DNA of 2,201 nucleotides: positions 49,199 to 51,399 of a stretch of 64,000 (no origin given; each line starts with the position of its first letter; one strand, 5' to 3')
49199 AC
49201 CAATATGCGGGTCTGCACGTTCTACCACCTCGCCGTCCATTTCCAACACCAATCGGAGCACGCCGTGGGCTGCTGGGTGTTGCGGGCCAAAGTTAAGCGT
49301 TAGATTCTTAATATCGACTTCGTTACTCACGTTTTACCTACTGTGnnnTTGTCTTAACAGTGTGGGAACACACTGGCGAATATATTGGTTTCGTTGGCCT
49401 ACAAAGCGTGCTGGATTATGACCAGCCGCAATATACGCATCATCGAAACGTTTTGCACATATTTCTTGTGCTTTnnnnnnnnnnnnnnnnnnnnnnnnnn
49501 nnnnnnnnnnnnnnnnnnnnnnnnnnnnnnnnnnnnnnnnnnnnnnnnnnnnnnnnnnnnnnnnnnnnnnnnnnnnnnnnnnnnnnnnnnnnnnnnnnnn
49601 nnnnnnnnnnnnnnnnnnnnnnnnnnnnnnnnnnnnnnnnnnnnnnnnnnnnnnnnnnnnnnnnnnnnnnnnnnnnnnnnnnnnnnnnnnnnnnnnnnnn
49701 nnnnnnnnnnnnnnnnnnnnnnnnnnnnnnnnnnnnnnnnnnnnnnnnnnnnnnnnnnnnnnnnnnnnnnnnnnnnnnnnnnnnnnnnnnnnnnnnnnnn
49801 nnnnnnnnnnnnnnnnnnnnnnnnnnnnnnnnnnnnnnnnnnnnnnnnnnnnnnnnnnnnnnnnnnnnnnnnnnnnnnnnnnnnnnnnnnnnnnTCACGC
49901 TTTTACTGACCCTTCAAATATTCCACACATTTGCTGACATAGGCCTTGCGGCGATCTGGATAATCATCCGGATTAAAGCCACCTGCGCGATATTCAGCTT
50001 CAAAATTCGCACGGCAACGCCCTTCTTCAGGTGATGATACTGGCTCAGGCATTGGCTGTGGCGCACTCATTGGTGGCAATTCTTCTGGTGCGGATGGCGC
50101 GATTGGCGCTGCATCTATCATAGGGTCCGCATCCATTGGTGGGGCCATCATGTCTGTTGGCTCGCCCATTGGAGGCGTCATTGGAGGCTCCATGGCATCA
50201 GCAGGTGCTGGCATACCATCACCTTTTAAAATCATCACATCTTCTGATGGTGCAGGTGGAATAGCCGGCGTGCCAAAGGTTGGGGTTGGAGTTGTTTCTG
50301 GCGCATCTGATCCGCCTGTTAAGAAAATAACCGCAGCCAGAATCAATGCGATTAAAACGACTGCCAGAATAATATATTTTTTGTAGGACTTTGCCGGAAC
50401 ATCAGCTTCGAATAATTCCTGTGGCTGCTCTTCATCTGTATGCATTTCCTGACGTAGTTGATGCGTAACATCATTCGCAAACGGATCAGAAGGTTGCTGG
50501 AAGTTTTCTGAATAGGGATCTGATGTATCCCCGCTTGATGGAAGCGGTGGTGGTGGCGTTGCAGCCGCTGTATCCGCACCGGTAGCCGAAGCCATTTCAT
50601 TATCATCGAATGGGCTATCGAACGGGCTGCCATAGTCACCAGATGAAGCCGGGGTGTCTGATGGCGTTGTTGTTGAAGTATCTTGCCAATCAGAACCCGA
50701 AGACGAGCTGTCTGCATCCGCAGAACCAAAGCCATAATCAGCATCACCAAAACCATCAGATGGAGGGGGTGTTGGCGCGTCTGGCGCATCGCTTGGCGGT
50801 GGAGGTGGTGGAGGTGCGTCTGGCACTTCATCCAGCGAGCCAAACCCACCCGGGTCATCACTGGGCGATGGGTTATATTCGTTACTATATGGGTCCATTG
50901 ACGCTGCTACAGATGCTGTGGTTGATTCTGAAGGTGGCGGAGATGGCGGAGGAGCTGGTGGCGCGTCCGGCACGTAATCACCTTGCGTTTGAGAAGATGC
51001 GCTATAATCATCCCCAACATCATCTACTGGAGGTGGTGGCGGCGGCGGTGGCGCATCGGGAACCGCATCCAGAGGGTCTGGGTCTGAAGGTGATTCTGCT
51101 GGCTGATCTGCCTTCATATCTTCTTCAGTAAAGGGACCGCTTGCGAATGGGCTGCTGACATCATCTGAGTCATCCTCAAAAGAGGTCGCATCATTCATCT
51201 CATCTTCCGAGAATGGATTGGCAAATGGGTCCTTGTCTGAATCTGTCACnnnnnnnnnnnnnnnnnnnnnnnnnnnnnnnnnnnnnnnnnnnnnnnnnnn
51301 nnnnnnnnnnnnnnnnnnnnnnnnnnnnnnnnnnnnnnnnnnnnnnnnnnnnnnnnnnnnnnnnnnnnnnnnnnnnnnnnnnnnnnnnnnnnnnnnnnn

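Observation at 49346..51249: Two membrane proteins wedged between nuoC and nuoD share a gapless 37-residue two-cysteine C-terminal module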

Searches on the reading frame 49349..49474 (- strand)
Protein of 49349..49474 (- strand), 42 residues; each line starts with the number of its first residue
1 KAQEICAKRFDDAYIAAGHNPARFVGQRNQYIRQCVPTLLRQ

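Call 25: search_solved_structures(query=A2, max_evalue=10, show_alignments=3)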
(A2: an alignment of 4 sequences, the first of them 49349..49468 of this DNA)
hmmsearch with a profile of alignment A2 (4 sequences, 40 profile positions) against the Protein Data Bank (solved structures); distinct sequences matched with E-value up to 10: 1.
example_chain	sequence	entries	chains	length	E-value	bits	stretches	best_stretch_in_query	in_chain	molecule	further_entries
3tkt_A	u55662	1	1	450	0.29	14.1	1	11-27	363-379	Cytochrome P450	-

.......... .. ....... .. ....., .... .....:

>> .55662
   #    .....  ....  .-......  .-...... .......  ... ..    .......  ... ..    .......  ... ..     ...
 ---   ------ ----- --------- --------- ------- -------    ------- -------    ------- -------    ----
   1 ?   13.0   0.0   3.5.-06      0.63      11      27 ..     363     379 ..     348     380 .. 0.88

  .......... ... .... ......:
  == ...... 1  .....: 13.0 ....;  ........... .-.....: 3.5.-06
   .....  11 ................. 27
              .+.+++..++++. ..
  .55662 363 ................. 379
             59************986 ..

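Call 28: search_protein_representatives(alignment_id=A2)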
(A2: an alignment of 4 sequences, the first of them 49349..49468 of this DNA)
Query: 4 sequences, 40 profile positions. Proteins with E-value up to 0.001 (for the whole library): 37; up to 1e-10: 2; up to 1e-30: 0. The best 37 are listed.
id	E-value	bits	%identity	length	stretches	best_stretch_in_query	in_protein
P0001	1.3e-16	76.0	-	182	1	1-40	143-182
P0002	2.0e-15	72.2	-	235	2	1-40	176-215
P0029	1.2e-10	56.9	-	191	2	2-38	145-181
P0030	1.5e-09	53.4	-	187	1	2-36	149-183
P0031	1.9e-08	49.9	-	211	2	2-34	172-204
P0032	2.3e-08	49.6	-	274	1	2-37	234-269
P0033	2.6e-08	49.5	-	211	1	2-38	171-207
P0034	5.7e-08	48.3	-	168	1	3-37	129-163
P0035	2.8e-07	46.1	-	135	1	2-37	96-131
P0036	2.8e-07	46.1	-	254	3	3-36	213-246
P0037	6.9e-07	44.9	-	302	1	3-38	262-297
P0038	7.7e-07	44.7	-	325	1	2-38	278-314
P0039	9.9e-07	44.4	-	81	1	2-37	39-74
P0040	9.9e-07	44.4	-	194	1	2-36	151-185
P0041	1.8e-06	43.5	-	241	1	1-40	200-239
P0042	6.5e-06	41.8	-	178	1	1-35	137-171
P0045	2.0e-05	40.2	-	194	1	3-34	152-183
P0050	6.0e-05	38.7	-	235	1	2-40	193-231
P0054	9.5e-05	38.0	-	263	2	4-40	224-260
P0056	1.7e-04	37.2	-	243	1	3-34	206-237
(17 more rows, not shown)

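Call 35: find_homologous_proteins(query=A4, max_evalue=10)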
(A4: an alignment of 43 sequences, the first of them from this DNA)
Query A4 (43 sequences): 3 candidates shared short words with the query, none scored E <= 10.

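Call 36: find_encoding_contigs(protein=P0042, flank=5000, max_places=3)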
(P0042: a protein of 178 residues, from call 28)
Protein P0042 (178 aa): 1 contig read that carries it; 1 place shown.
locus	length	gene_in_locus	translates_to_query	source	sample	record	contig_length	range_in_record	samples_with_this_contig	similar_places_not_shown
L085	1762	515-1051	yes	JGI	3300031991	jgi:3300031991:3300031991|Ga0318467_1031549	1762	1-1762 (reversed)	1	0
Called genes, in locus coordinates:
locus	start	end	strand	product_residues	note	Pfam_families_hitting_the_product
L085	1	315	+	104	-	?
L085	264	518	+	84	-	-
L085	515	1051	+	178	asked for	-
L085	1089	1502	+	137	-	-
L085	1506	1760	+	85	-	?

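Call 37: find_encoding_contigs(protein=P0041, flank=5000, max_places=3)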
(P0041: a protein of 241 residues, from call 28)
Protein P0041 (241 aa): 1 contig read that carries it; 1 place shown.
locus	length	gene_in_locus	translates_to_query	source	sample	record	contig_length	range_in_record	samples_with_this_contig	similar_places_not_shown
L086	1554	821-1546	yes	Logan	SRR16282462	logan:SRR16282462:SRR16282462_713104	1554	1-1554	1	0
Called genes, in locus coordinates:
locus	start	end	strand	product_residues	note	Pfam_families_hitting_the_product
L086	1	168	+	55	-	?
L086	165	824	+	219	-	PF00329:Complex1_30kDa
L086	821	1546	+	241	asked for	-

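Call 41: find_encoding_contigs(protein=P0040, flank=4000, max_places=3)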
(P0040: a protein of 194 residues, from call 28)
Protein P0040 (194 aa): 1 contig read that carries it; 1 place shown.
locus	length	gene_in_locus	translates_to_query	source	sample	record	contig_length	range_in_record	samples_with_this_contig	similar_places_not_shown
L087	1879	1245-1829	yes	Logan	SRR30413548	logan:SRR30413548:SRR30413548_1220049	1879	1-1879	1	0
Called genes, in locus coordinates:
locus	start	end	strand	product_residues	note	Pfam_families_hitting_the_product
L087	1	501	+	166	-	?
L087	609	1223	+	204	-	PF01351:RNase_HII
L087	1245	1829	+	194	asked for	-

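Call 42: find_encoding_contigs(protein=P0045, flank=4000, max_places=3)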
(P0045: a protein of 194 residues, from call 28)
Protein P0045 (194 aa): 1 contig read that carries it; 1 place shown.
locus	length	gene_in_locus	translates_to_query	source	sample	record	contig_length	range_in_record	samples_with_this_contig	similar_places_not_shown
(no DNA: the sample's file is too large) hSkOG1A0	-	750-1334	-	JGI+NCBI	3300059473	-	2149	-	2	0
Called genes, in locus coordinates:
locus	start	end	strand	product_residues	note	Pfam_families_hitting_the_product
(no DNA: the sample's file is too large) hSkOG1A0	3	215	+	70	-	?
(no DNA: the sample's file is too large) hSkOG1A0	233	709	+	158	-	-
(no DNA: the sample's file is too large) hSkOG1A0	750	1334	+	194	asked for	-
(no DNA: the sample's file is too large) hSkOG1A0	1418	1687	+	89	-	PF13711:DUF4160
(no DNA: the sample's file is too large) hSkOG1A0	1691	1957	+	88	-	PF10387:DUF2442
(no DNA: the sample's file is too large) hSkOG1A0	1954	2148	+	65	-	?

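Call 43: find_encoding_contigs(protein=P0036, flank=4000, max_places=3)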
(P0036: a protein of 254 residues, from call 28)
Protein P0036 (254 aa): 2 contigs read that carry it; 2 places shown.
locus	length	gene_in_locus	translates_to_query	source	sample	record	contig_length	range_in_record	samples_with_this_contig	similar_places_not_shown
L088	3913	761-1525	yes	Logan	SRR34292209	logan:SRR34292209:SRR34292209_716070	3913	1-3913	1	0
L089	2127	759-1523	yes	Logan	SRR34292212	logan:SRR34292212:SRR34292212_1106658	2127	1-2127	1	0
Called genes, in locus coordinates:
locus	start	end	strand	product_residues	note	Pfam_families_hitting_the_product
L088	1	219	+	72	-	?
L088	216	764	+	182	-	PF13302:Acetyltransf_3, PF13420:Acetyltransf_4 (weak), PF13527:Acetyltransf_9 (faint), PF00583:Acetyltransf_1, PF13673:Acetyltransf_10 (weak), PF13508:Acetyltransf_7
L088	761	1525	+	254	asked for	-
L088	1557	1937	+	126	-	-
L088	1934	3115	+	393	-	PF00346:Complex1_49kDa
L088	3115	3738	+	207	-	PF01257:2Fe-2S_thioredx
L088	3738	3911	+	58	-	?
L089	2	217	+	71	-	?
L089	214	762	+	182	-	PF13302:Acetyltransf_3, PF13420:Acetyltransf_4 (weak), PF13527:Acetyltransf_9 (faint), PF00583:Acetyltransf_1, PF13673:Acetyltransf_10 (weak), PF13508:Acetyltransf_7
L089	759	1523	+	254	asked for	-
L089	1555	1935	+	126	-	-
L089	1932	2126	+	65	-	?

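Call 58: search_protein_families(library=pfam, proteins=[P0036, P0041, P0050, P0056], max_evalue=1)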
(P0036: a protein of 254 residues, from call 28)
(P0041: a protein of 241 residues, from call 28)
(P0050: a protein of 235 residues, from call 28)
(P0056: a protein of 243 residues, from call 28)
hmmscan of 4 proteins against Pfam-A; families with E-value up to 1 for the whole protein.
P0036 (254 aa): 0 families

P0041 (241 aa): 0 families

P0050 (235 aa): 1 family
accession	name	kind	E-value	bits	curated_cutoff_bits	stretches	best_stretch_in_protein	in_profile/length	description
PF12704.14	MacB_PCD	-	0.047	14.4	27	1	64-143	7-77/207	MacB-like periplasmic core domain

P0056 (243 aa): 0 families

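Call 60: find_encoding_contigs(protein=P0056, flank=4000, max_places=4)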
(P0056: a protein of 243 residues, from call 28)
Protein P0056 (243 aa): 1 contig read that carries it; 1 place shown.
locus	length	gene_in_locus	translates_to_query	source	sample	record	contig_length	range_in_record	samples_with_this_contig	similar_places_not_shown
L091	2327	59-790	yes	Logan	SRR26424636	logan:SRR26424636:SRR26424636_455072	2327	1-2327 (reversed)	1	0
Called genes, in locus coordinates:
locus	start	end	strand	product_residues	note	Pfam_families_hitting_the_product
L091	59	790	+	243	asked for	-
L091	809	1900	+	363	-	PF02086:MethyltransfD12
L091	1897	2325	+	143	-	?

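Call 61: find_encoding_contigs(protein=P0054, flank=4000, max_places=4)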
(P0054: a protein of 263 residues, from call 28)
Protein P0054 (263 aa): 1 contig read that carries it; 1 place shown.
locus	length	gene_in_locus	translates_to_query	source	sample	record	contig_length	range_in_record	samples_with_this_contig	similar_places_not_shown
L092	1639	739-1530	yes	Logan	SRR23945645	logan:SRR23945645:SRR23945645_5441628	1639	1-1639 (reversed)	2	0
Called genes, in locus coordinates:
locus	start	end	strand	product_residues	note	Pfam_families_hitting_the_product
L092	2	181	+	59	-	?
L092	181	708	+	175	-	PF13420:Acetyltransf_4 (weak), PF13673:Acetyltransf_10, PF00583:Acetyltransf_1, PF13508:Acetyltransf_7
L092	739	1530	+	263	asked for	-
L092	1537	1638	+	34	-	?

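Call 62: find_encoding_contigs(protein=P0033, flank=4000, max_places=4)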
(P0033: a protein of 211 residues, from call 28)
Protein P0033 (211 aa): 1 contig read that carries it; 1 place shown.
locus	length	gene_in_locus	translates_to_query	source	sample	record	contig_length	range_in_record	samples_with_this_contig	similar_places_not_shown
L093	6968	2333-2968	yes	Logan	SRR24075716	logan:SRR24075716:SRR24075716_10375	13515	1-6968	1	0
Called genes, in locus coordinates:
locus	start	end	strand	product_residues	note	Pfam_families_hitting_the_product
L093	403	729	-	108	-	-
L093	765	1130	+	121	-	PF00507:Oxidored_q4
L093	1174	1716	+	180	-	PF01058:Oxidored_q6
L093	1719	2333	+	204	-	PF00329:Complex1_30kDa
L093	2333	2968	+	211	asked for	-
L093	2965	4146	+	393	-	PF00346:Complex1_49kDa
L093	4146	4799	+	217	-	PF01257:2Fe-2S_thioredx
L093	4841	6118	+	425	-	PF01512:Complex1_51K, PF10531:SLBB, PF22461:SLBB_2, PF10589:NADH_4Fe-4S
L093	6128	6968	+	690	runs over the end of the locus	PF00111:Fer2 (weak), PF13510:Fer2_4, PF10588:NADH-G_4Fe-4S_3, PF22117:Fer4_Nqo3, PF22151:Fer4_NDSU1, PF00384:Molybdopterin, PF09326:NADH_dhqG_C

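Call 72: search_solved_structures(query=A4, max_evalue=10, show_alignments=2)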
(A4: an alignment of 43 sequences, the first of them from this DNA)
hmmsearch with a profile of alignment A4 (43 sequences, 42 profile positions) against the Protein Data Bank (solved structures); distinct sequences matched with E-value up to 10: 4.
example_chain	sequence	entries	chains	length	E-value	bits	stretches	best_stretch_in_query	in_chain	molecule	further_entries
2h7b_A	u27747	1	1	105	0.56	13.4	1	14-32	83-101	Core-binding factor, ML1-ETO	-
2pp4_A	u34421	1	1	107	0.7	13.1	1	15-32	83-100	Protein ETO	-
7emf_J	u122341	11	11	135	0.78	12.9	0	13-26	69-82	Mediator of RNA polymerase II transcription subunit 10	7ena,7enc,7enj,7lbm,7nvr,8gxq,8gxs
8t1i_G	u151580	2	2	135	0.8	12.9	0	13-26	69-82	Mediator of RNA polymerase II transcription subunit 10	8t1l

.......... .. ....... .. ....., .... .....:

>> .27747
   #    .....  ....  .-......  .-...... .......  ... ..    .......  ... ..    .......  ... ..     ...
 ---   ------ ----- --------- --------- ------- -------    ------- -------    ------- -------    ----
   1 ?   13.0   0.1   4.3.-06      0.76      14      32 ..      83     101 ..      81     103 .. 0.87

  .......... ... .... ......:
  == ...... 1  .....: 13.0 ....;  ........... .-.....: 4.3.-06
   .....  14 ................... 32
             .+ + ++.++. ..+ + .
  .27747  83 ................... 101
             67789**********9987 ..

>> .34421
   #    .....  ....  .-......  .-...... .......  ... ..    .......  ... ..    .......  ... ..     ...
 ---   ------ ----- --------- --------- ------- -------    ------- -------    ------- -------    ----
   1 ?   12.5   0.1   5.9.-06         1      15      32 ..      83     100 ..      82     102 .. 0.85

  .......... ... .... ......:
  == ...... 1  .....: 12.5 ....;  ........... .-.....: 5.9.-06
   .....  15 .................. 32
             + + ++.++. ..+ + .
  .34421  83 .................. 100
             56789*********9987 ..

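Call 83: search_protein_families(library=pfam, proteins=[L088:1557-1937:+], max_evalue=0.01)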
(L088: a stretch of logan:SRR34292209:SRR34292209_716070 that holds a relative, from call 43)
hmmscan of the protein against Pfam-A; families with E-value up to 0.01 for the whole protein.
L088:1557-1937:+ (126 aa): 0 families

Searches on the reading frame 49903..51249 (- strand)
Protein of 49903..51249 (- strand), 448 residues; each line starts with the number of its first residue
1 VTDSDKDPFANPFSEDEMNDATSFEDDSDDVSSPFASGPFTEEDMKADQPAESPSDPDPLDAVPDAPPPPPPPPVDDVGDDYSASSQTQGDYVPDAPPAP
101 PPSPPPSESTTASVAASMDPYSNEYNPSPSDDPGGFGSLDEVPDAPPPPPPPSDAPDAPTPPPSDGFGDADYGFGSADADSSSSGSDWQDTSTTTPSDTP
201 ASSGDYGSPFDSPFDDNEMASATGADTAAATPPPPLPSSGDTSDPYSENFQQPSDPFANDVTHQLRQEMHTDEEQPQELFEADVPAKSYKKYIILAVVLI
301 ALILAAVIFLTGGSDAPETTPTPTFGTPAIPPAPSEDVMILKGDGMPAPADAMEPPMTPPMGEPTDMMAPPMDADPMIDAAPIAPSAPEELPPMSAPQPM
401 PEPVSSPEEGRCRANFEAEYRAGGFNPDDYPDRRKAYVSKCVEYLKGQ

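Call 3: search_protein_families(library=pfam, proteins=[window:49903-51249:-], max_evalue=10)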
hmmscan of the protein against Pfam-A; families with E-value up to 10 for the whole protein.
window:49903-51249:- (448 aa): 2 families
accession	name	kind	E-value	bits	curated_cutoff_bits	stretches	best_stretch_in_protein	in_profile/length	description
PF14914.11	LRRC37AB_C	-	0.066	13.6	27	1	265-310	88-133/147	LRRC37A/B like protein 1 C-terminal domain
PF19451.5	DUF5989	-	0.12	12.9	27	1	288-317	13-43/49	Family of unknown function (DUF5989)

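Call 4: search_protein_families(library=ncbifam, proteins=[window:49903-51249:-], max_evalue=10)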
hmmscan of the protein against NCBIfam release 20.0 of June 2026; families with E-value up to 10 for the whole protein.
window:49903-51249:- (448 aa): 0 families

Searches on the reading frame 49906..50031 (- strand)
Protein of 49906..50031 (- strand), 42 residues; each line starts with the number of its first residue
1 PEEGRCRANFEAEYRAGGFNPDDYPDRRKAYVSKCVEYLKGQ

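Call 79: predict_structure(alignment_id=A6)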
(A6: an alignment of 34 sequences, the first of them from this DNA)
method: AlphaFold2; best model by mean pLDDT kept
length: 42 residues; sequences in the alignment: 34
mean_pLDDT: 96.5   pTM: 0.72
mean pLDDT of the five models: 96.5, 96.2, 95.9, 94.5, 93.4
residues with pLDDT >= 90: 41; 70-90: 1; 50-70: 0; < 50: 0
segments of 3 or more residues with pLDDT < 50: none
pLDDT, mean of each block of 10 residues (from residue 1): 97 98 98 97 84
secondary structure, 60 per line:
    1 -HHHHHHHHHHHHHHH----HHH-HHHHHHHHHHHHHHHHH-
elements in order: H2-16 H25-41

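Call 82: fold_search(model_id=the predicted structure, library=pdb)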
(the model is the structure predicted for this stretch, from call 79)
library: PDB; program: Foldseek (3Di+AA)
matches with E <= 10: 15; with E <= 0.001: 0
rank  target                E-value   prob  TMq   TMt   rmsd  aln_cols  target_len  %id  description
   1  8igr_A                5.2e+00  0.08  0.41  0.29   4.6        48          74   14  Cryo-EM structure of CII-dependent transcription activation complex (released 2023-05-17)
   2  5ts9_B                5.9e+00  0.13  0.52  0.18   2.9        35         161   20  Crystal structure of Chorismate mutase from Burkholderia phymatum (released 2016-11-23)
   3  6p8r_A                6.4e+00  0.14  0.55  0.20   2.7        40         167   12  Structure of P. aeruginosa ATCC27853 HORMA2 (released 2019-12-25)
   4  5idy_A                6.8e+00  0.09  0.47  0.09   6.9        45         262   18  Crystal structure of an oxidoreductase from Burkholderia vietnamiensis in complex with NADP (released 2016-03-16)
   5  5ts9_C                7.3e+00  0.10  0.51  0.18   3.7        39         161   18  Crystal structure of Chorismate mutase from Burkholderia phymatum (released 2016-11-23)
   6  4dlp_C                7.3e+00  0.07  0.37  0.06   4.3        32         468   25  Crystal structure of methionyl-tRNA synthetase MetRS from Brucella melitensis bound to selenomethionine (released 2012-02-15)
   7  5k0s_B                7.3e+00  0.07  0.36  0.05   4.4        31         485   26  Crystal structure of methionyl-tRNA synthetase MetRS from Brucella melitensis in complex with inhibitor Chem 1312 (released 2016-05-25)
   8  7x4e                  7.9e+00  0.10  0.45  0.22   3.3        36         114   25  Structure of 10635-DndE (released 2022-04-20)
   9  8u12_A                7.9e+00  0.07  0.39  0.34   4.8        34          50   24  Crystal Structure of Antitoxin Protein Rv0298 of Type II Toxin-antitoxin Systems from Mycobacterium tuberculosis (released 2023-09-27)
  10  4dlp_B                8.4e+00  0.06  0.37  0.06   4.6        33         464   24  Crystal structure of methionyl-tRNA synthetase MetRS from Brucella melitensis bound to selenomethionine (released 2012-02-15)
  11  4py2_A                8.4e+00  0.06  0.36  0.05   4.3        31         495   26  Crystal structure of methionyl-tRNA synthetase MetRS from Brucella melitensis in complex with inhibitor 1-{3-[(3,5-DIC (released 2015-04-15)
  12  5n8y_M                9.0e+00  0.06  0.45  0.19   7.2        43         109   16  KaiCBA circadian clock backbone model based on a Cryo-EM density (released 2017-03-29)
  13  5us5_MODEL_1_A        9.7e+00  0.08  0.51  0.26   7.1        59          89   14  Solution structure of the IreB homodimer (released 2017-06-14)
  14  8u12_B                9.7e+00  0.05  0.36  0.32   4.7        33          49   24  Crystal Structure of Antitoxin Protein Rv0298 of Type II Toxin-antitoxin Systems from Mycobacterium tuberculosis (released 2023-09-27)
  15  2nsa                  9.7e+00  0.05  0.44  0.14   6.0        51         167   14  Structures of and interactions between domains of trigger factor from Themotoga maritim (released 2007-03-27)
